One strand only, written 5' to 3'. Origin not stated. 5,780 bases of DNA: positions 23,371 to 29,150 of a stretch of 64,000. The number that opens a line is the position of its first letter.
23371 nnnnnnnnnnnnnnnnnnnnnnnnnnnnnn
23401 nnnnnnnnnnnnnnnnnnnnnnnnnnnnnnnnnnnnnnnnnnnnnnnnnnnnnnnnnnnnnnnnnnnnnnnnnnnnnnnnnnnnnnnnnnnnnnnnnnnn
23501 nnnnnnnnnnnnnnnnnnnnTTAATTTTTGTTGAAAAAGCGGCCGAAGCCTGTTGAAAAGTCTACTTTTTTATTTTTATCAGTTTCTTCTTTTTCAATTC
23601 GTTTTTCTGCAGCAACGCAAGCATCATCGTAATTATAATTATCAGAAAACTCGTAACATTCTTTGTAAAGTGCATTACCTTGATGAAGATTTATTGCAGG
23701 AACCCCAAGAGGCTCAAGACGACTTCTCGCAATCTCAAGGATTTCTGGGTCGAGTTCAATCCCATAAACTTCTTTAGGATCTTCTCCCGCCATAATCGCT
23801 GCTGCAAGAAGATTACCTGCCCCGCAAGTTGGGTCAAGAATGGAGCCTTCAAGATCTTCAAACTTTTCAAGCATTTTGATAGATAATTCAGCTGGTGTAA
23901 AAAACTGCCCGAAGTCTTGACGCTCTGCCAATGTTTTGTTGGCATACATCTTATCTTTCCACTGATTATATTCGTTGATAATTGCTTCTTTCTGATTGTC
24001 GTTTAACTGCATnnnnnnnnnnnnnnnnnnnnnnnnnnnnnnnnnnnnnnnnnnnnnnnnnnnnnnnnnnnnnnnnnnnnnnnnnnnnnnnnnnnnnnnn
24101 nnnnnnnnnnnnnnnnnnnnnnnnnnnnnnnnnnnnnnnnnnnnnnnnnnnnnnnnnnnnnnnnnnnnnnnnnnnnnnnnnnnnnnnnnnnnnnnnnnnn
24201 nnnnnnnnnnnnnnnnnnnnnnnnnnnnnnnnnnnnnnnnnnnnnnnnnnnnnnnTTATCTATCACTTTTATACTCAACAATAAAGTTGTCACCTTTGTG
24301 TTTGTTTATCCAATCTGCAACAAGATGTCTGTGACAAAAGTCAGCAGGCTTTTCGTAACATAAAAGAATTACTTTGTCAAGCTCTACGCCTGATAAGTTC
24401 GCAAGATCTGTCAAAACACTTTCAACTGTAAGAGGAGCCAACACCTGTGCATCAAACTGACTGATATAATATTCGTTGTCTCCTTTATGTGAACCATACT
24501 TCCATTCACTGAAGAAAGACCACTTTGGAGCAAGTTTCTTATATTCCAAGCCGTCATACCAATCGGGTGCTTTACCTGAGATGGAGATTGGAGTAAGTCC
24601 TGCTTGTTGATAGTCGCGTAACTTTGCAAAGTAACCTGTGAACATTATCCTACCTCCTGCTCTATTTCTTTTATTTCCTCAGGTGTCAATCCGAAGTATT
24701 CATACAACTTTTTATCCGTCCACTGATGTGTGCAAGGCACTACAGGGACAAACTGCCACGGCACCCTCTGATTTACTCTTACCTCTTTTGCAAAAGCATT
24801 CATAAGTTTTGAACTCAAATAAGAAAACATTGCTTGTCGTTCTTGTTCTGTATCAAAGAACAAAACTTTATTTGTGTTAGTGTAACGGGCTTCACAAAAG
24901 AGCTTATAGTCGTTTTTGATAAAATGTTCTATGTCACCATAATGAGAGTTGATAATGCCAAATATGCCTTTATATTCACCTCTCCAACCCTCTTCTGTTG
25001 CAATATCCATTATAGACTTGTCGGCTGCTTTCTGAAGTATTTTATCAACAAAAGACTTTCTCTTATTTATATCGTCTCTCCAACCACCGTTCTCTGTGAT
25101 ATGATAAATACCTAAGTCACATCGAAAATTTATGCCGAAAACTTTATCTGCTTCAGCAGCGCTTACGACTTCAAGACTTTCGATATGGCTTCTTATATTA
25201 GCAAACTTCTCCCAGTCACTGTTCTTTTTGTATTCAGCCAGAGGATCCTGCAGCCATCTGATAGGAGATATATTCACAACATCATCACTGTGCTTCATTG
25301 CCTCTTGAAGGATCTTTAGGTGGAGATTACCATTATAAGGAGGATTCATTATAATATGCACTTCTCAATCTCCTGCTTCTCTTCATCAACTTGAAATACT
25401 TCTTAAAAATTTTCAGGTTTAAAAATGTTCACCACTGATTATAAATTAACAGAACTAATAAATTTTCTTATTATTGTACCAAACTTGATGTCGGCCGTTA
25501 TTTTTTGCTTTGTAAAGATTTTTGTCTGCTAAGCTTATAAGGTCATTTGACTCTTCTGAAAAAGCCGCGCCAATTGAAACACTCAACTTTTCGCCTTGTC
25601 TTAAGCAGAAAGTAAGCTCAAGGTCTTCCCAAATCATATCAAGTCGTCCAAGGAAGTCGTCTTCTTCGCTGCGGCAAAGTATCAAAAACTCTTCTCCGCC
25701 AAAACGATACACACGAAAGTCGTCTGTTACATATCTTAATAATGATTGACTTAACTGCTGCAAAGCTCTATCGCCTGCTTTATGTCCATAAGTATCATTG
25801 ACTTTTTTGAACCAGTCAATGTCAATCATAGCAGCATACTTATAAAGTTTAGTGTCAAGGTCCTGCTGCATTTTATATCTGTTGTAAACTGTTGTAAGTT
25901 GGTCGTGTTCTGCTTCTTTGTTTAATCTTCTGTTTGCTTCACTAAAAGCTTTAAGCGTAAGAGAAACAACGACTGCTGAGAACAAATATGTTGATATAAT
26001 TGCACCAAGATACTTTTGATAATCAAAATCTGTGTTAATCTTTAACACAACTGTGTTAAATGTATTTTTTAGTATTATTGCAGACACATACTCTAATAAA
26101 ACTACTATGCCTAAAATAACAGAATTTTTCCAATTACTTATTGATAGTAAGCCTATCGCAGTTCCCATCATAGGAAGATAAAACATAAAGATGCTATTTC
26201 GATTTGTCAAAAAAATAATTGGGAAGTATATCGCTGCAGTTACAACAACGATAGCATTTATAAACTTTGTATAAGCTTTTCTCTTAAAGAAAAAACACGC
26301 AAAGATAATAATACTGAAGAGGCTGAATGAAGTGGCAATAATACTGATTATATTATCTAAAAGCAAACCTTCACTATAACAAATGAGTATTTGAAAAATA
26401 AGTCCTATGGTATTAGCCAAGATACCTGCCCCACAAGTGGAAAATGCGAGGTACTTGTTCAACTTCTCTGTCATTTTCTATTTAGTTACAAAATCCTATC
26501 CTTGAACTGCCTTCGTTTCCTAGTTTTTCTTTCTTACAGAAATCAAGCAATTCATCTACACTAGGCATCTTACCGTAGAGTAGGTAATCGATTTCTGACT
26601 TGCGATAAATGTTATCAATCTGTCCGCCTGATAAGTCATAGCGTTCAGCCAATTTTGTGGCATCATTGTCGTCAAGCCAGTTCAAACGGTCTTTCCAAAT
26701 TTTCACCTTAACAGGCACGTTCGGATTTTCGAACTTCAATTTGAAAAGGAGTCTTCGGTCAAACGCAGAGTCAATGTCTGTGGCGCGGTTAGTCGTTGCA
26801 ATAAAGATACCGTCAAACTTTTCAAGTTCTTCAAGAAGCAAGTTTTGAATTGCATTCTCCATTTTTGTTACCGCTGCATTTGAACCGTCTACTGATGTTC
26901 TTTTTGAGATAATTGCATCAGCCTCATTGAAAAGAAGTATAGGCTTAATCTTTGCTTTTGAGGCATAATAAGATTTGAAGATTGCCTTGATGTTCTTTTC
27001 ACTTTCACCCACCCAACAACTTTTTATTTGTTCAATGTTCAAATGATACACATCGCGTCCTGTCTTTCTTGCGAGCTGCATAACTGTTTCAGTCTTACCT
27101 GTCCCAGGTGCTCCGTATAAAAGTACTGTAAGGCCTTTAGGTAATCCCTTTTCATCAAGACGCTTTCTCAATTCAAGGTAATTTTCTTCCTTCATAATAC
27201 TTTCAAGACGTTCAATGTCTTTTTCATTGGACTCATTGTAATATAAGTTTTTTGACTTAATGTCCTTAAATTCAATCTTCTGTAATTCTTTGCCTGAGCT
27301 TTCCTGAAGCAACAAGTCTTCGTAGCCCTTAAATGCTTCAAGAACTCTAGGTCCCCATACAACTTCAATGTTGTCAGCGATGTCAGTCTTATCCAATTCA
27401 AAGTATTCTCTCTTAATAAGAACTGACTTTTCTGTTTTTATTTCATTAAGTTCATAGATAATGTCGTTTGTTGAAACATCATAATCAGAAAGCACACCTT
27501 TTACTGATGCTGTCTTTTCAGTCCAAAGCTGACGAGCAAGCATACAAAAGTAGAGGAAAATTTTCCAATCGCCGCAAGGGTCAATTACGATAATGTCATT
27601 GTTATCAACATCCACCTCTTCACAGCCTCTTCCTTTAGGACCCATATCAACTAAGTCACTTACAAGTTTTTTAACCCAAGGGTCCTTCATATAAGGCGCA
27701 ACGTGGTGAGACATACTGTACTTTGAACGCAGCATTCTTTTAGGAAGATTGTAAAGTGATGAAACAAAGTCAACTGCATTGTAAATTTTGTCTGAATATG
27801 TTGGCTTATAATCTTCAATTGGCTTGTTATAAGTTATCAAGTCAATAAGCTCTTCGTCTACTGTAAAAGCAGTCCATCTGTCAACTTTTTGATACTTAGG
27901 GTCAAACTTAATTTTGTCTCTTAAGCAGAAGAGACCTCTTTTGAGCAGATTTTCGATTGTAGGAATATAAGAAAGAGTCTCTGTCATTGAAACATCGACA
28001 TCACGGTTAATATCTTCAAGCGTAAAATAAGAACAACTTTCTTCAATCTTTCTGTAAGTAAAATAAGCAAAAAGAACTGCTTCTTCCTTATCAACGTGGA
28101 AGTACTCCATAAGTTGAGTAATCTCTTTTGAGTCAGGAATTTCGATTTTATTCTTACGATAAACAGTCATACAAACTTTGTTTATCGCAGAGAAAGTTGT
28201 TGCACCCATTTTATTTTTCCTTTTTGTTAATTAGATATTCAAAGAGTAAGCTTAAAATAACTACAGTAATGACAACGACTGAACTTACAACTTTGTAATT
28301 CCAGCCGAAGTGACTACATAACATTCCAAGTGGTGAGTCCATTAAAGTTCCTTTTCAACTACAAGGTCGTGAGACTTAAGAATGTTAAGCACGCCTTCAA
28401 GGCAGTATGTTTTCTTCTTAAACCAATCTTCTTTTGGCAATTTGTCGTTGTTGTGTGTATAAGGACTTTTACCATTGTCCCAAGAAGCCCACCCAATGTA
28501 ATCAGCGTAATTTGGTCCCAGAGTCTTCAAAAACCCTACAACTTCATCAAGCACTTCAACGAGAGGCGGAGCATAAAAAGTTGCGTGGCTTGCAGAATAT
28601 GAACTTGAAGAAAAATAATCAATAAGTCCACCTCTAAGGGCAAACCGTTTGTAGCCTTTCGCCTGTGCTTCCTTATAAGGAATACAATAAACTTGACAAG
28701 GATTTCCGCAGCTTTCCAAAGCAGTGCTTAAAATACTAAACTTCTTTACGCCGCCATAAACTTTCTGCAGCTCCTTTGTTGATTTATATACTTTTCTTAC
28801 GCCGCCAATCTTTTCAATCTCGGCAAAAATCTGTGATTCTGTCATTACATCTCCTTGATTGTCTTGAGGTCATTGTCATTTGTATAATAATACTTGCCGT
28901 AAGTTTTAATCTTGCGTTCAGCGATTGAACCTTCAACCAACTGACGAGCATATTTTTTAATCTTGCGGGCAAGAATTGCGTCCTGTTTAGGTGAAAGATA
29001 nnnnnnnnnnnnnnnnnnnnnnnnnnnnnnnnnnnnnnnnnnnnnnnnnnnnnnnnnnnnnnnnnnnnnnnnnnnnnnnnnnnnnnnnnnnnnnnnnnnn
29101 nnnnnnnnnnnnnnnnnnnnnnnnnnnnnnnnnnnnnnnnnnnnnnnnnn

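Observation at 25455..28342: Operon of a micro TM peptide, an AAA+ ATPase and a membrane-bound GGDEF diguanylate cyclase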

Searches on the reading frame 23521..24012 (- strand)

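Call 3: search_protein_families(library=pfam, proteins=[window:23521-24012:-], max_evalue=0.01)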
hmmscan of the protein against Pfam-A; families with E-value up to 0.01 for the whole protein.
window:23521-24012:- (163 aa): 10 families
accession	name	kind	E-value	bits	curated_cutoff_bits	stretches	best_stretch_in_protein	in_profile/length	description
PF02384.22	N6_Mtase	-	1.7e-07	31.3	20.4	1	29-97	20-95/311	N-6 DNA Methylase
PF13847.12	Methyltransf_31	-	4.9e-07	30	27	1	57-124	6-72/145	Methyltransferase domain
PF13649.12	Methyltransf_25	-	5.8e-07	30.5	27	1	58-125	1-63/97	Methyltransferase domain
PF11599.14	AviRa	-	3e-05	24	25.7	1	56-148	53-143/232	RRNA methyltransferase AviRa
PF01555.25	N6_N4_Mtase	-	0.00037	21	26.7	1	35-96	160-220/221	DNA methylase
PF08241.18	Methyltransf_11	-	0.00048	21.2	21.2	1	59-115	1-52/95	Methyltransferase domain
PF01209.24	Ubie_methyltran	-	0.0026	17.6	20.1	1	57-116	50-109/233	ubiE/COQ5 methyltransferase family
PF05175.20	MTS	-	0.0031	17.6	23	1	47-115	23-91/170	Methyltransferase small domain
PF06325.19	PrmA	-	0.0041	17.1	22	1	42-100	149-205/296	Ribosomal protein L11 methyltransferase (PrmA)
PF08242.18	Methyltransf_12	-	0.0075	17.4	30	0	62-103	4-44/98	Methyltransferase domain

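Call 4: search_protein_families(library=phrogs, proteins=[window:23521-24012:-], max_evalue=0.001)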
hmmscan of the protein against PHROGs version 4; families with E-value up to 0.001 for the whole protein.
window:23521-24012:- (163 aa): 7 families
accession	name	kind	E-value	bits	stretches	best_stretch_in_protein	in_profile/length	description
phrog_2713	-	unknown function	1.4e-08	35.3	1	29-98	186-262/520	-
phrog_3820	-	other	3.9e-08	33.7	1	21-99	35-109/255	DNA methyltransferase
phrog_6380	-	other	2.9e-07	30.8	1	27-122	12-104/382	DNA methyltransferase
phrog_9133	-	unknown function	5.8e-07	28.7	1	20-96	719-795/1259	-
phrog_67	-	other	1.6e-06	28.5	1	58-146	305-386/743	DNA methyltransferase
phrog_11371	-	unknown function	1.6e-06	28.4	1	21-71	275-326/383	-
phrog_5696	-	unknown function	0.00017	22.1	1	21-79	104-170/250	-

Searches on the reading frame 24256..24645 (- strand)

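Call 3: search_protein_families(library=pfam, proteins=[window:24256-24645:-], max_evalue=0.01)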
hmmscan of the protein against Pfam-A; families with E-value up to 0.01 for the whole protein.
window:24256-24645:- (129 aa): 2 families
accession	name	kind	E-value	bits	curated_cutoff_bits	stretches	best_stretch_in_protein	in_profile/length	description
PF22751.1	DUF488-N3a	-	6.3e-13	49.5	27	1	27-116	32-117/118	Active DUF488-N3 subclade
PF04343.18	DUF488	-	0.0014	19.7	22.2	1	61-113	73-121/121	Domain of unknown function DUF488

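Call 4: search_protein_families(library=phrogs, proteins=[window:24256-24645:-], max_evalue=0.001)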
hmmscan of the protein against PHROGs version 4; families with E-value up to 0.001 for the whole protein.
window:24256-24645:- (129 aa): 2 families
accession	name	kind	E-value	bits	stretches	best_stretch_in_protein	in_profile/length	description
phrog_2450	-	unknown function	1.7e-29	104.4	1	2-121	41-157/346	-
phrog_10021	-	unknown function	5.4e-07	30.6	1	89-115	1-27/43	-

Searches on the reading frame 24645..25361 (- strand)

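Call 3: search_protein_families(library=pfam, proteins=[window:24645-25361:-], max_evalue=0.01)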
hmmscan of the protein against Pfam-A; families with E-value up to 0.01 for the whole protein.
window:24645-25361:- (238 aa): 0 families

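Call 4: search_protein_families(library=phrogs, proteins=[window:24645-25361:-], max_evalue=0.001)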
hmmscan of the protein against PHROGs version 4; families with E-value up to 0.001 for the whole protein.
window:24645-25361:- (238 aa): 1 family
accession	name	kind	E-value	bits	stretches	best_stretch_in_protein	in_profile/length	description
phrog_11371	-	unknown function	9.3e-06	26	1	3-90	7-91/383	-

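Call 25: search_protein_families(library=ncbifam, proteins=[window:24645-25361:-], max_evalue=0.001)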
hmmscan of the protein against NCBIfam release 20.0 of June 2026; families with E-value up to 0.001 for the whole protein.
window:24645-25361:- (238 aa): 0 families

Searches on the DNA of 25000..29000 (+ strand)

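Call 6: search_dna_similar(query=window:25000-29000:+, collection=phages, mode=near, max_rows=20)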
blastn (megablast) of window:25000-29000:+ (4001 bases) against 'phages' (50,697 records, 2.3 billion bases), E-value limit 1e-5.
No match.
